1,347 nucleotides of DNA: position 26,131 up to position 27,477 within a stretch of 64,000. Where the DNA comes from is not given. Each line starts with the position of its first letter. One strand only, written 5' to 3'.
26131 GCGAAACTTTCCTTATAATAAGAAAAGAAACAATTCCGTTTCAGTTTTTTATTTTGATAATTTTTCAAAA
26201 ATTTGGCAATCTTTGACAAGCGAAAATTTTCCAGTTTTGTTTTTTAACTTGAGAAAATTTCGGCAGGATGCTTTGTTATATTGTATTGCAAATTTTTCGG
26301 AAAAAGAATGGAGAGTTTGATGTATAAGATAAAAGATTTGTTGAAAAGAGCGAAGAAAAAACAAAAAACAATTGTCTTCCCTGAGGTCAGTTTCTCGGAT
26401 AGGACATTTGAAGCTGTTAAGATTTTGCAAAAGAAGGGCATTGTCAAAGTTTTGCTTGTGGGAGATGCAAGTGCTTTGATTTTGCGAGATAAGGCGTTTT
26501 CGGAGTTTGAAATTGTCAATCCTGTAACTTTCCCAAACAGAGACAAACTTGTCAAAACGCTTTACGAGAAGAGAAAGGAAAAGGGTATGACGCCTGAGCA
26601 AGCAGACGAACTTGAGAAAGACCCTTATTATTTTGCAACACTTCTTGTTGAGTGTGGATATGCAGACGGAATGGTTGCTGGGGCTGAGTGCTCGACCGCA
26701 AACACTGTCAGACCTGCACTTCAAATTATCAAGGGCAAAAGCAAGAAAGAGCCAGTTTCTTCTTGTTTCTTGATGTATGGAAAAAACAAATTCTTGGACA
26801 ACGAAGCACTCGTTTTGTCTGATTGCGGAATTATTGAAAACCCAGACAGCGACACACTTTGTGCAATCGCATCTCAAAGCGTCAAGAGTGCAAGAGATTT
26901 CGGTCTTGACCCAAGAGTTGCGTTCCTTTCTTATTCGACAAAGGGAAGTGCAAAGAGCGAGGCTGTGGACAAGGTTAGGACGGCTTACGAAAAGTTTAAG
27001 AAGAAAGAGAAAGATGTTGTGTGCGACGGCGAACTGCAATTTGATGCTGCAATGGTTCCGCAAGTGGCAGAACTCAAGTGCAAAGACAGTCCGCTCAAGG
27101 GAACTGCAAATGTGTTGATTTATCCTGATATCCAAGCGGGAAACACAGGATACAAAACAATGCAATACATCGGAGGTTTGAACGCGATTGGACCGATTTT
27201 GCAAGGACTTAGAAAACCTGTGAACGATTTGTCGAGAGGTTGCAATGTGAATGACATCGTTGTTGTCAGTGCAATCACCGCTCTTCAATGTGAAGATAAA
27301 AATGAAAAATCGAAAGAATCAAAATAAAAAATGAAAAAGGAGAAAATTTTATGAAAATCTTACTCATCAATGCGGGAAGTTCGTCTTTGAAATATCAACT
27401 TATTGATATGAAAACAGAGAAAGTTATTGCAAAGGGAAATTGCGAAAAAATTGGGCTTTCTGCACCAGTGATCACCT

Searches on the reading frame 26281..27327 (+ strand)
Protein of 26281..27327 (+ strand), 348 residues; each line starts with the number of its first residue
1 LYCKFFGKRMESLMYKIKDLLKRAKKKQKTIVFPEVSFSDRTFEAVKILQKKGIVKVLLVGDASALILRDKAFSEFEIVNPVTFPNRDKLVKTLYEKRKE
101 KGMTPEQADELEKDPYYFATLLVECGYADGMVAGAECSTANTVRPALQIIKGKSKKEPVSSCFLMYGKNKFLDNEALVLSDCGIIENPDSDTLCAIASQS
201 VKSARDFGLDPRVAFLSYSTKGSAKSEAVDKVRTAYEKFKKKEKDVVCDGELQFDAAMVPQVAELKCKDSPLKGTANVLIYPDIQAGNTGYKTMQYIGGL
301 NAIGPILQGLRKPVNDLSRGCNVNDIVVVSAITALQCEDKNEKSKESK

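Call 79: search_protein_families(library=pfam, proteins=[window:26281-27327:+], max_evalue=0.00001)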
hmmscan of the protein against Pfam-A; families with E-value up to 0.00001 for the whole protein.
window:26281-27327:+ (348 aa): 1 family
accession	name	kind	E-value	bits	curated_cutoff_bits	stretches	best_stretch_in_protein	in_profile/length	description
PF01515.24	PTA_PTB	-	1.8e-110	369.7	24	1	18-334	4-319/319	Phosphate acetyl/butaryl transferase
